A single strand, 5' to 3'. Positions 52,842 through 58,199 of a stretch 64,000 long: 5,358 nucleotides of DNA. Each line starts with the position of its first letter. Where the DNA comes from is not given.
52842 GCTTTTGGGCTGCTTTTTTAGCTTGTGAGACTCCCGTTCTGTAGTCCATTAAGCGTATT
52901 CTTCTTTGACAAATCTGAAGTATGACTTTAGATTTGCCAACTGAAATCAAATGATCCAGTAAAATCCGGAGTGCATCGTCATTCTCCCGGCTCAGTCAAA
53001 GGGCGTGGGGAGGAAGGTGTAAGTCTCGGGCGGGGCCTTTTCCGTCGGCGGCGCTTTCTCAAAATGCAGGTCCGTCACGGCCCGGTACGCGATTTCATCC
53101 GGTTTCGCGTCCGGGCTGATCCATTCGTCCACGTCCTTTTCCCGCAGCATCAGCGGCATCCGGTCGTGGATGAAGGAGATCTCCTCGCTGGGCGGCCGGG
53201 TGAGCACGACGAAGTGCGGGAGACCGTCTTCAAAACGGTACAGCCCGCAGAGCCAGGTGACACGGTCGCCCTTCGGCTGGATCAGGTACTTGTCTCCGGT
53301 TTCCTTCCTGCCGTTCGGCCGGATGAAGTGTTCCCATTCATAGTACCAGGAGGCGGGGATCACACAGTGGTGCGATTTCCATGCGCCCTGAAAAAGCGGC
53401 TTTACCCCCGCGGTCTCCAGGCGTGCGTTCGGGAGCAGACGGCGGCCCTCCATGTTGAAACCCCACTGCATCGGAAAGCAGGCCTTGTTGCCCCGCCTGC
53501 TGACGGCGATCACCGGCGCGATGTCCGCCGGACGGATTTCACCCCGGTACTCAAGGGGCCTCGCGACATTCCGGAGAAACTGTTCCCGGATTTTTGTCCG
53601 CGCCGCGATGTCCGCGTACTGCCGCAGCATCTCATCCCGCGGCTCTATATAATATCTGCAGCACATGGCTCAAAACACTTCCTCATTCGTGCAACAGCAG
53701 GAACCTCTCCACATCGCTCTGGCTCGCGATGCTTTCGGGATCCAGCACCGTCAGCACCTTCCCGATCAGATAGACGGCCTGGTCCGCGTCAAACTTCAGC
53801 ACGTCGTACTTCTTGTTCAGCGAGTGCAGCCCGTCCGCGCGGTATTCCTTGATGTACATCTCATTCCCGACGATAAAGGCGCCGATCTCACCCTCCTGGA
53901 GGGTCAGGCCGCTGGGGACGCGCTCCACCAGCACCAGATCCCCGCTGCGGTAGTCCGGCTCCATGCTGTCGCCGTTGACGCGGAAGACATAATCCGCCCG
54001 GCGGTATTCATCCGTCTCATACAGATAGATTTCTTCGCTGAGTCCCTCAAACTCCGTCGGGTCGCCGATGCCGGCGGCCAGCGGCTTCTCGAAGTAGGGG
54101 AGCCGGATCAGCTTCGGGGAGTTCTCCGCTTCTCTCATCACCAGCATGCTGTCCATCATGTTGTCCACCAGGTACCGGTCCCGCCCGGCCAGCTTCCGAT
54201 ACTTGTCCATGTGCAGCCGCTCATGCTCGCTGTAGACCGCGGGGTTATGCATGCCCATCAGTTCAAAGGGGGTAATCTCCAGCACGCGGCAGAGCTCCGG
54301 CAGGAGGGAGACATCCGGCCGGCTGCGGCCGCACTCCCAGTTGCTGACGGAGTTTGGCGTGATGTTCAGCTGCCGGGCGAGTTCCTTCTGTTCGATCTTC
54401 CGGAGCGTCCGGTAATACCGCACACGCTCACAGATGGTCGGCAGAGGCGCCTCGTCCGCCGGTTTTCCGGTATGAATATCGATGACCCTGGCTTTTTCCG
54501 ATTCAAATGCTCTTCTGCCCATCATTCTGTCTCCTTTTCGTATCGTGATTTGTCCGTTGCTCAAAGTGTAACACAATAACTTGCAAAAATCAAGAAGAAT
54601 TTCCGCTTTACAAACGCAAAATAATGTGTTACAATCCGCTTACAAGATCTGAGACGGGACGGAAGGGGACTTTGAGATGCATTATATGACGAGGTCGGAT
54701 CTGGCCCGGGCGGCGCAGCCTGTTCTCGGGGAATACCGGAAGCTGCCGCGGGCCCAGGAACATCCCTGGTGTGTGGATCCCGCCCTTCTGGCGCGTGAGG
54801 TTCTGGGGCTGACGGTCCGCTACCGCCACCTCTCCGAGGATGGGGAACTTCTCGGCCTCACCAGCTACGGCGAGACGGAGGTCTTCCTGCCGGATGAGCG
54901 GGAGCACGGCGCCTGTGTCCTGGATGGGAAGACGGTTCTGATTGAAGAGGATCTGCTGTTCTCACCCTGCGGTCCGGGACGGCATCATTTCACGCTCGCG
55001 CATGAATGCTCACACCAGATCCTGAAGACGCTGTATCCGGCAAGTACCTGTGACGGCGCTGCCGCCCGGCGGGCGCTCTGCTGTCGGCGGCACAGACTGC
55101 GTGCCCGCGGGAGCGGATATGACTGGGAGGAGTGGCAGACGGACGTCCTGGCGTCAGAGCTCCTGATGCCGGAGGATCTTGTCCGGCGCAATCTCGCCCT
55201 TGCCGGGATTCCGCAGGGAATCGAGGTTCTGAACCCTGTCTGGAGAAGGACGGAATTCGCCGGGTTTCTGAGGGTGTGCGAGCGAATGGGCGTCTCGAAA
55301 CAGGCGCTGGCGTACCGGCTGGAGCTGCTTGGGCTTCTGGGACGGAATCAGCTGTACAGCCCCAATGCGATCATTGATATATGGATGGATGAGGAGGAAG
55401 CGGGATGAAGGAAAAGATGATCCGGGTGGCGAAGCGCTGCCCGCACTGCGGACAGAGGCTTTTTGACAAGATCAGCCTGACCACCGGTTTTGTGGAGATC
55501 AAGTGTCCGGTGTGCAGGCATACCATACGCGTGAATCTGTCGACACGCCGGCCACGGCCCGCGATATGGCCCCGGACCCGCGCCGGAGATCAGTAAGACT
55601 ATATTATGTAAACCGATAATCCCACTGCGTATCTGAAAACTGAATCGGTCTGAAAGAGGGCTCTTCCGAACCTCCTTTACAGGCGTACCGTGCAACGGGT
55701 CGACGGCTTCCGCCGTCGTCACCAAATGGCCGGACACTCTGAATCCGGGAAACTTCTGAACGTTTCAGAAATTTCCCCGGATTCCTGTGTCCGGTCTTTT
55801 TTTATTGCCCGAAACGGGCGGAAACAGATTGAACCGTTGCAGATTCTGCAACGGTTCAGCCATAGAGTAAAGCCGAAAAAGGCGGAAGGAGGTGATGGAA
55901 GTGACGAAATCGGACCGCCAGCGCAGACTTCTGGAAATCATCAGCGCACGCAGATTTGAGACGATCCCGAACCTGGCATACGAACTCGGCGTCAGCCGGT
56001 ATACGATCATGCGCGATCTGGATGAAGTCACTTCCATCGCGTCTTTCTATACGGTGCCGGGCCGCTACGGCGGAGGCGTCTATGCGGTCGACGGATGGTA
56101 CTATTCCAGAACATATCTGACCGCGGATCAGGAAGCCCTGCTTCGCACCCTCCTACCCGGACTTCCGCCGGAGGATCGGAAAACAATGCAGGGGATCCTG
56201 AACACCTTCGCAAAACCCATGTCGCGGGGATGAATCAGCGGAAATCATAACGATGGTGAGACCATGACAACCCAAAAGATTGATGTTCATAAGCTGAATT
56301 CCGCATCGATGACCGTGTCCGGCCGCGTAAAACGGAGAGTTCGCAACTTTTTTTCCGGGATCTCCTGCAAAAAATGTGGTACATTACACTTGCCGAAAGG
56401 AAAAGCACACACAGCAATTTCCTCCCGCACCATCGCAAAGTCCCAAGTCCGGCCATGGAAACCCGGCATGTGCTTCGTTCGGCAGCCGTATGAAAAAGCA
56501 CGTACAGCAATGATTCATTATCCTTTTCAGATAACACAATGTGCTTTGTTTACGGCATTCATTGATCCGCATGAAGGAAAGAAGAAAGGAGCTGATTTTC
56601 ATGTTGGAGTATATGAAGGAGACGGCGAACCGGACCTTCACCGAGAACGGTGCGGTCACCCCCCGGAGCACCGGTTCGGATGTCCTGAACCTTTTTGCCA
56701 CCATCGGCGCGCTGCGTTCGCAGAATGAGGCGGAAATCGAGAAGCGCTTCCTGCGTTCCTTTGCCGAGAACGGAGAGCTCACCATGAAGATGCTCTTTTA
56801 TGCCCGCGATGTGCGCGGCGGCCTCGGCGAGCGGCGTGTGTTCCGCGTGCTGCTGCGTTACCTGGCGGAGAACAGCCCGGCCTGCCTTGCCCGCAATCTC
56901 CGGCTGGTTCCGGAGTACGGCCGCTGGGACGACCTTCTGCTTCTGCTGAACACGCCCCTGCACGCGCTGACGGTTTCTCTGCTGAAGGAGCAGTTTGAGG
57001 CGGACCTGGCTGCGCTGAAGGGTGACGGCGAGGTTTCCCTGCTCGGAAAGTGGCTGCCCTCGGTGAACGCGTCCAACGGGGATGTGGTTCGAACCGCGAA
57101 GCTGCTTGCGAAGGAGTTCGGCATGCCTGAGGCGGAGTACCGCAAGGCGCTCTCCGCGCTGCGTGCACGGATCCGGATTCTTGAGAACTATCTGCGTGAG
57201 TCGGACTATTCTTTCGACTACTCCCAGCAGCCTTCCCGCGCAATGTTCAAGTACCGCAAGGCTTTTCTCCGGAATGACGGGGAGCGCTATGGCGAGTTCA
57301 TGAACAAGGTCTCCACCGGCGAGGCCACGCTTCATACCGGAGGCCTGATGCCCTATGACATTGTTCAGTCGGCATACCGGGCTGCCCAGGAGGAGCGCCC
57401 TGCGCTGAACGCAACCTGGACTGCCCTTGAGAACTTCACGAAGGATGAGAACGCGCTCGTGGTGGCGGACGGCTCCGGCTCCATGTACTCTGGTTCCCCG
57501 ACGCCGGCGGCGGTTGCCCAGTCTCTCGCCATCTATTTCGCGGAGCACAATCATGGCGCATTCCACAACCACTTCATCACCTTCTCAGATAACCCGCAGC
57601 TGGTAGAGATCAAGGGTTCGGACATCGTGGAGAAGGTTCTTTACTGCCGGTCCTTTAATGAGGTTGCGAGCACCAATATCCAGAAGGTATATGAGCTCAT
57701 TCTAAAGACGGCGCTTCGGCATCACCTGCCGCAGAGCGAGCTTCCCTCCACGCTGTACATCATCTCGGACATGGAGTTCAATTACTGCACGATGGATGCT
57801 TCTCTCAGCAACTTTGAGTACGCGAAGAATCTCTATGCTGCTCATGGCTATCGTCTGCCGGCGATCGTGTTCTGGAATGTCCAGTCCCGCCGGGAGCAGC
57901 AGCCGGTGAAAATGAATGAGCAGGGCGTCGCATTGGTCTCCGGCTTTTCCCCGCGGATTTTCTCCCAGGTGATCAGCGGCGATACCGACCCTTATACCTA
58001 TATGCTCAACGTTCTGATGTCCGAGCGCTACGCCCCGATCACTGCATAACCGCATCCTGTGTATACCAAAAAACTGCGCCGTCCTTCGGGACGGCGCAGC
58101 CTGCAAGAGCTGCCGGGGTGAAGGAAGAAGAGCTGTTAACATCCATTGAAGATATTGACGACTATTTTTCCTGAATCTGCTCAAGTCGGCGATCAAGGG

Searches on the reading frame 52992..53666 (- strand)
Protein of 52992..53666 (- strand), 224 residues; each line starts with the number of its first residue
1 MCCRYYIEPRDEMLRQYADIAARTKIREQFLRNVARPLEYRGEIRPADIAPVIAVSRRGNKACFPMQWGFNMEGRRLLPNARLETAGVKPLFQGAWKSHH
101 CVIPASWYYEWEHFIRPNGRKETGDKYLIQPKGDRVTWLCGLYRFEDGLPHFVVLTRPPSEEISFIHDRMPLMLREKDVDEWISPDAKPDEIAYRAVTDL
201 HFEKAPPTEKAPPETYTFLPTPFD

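Call 5: search_protein_families(library=pfam, proteins=[window:52992-53666:-], max_evalue=0.01)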
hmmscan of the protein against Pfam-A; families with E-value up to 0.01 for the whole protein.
window:52992-53666:- (224 aa): 1 family
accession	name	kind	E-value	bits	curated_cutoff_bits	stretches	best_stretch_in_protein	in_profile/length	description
PF02586.19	SRAP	-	3.4e-30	105.6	27.1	1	1-191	1-189/214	SOS response associated peptidase (SRAP)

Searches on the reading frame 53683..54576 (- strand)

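Call 5: search_protein_families(library=pfam, proteins=[window:53683-54576:-], max_evalue=0.01)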
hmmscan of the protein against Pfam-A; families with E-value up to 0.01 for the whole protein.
window:53683-54576:- (297 aa): 5 families
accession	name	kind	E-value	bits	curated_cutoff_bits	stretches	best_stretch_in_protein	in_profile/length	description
PF00717.28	Peptidase_S24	-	2.4e-15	56.7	23.3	1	166-274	6-115/116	Peptidase S24-like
PF01381.28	HTH_3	-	1.6e-10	41.3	23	1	52-106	1-55/55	Helix-turn-helix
PF13443.12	HTH_26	-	8.1e-07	29.6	22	1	58-108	8-59/63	Cro/C1-type HTH DNA-binding domain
PF13560.12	HTH_31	-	2e-06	28.4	27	1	51-103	5-58/64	Helix-turn-helix domain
PF12844.13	HTH_19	-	5.3e-05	23.5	30.2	1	50-107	2-59/64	Helix-turn-helix domain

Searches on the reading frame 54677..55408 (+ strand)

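Call 5: search_protein_families(library=pfam, proteins=[window:54677-55408:+], max_evalue=0.01)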
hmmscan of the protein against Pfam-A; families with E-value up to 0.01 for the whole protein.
window:54677-55408:+ (243 aa): 1 family
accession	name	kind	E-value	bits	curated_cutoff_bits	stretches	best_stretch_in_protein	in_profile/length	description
PF06114.19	Peptidase_M78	-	9.9e-06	25.8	22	1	100-216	39-123/123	IrrE N-terminal-like domain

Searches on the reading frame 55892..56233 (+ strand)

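Call 5: search_protein_families(library=pfam, proteins=[window:55892-56233:+], max_evalue=0.01)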
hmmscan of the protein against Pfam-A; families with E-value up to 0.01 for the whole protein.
window:55892-56233:+ (113 aa): 2 families
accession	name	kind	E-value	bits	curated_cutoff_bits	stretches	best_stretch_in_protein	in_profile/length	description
PF08279.18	HTH_11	-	7.9e-05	22.9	25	1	9-58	1-52/55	HTH domain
PF08220.18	HTH_DeoR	-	0.00094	19.3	21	1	9-46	1-38/57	DeoR-like helix-turn-helix domain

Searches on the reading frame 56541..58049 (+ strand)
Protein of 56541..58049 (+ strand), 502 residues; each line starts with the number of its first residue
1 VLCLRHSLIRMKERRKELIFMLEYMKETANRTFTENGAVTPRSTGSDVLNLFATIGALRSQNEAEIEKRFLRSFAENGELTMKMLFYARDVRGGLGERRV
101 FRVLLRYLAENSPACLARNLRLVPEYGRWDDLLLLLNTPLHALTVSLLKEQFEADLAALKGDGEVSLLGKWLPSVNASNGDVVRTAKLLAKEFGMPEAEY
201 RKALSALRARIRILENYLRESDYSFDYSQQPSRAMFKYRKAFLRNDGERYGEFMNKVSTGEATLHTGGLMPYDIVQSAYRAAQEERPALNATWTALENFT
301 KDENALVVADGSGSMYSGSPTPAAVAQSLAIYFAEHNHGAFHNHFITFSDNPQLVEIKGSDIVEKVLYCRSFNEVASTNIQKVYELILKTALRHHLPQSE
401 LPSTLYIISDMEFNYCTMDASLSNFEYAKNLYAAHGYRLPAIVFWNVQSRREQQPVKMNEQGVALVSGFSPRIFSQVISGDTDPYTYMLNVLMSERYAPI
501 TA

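Call 5: search_protein_families(library=pfam, proteins=[window:56541-58049:+], max_evalue=0.01)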
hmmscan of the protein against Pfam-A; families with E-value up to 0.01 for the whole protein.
window:56541-58049:+ (502 aa): 3 families
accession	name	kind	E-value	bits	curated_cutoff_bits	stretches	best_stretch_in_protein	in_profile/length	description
PF25043.1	DUF7788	-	3.2e-39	134.9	27.1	1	304-474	1-179/221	Domain of unknown function (DUF7788)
PF11443.14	DUF2828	-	2.8e-32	112.5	29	2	199-285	285-373/405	Domain of unknown function (DUF2828)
PF13519.12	VWA_2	-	0.0086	17.1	27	0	306-410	2-105/107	von Willebrand factor type A domain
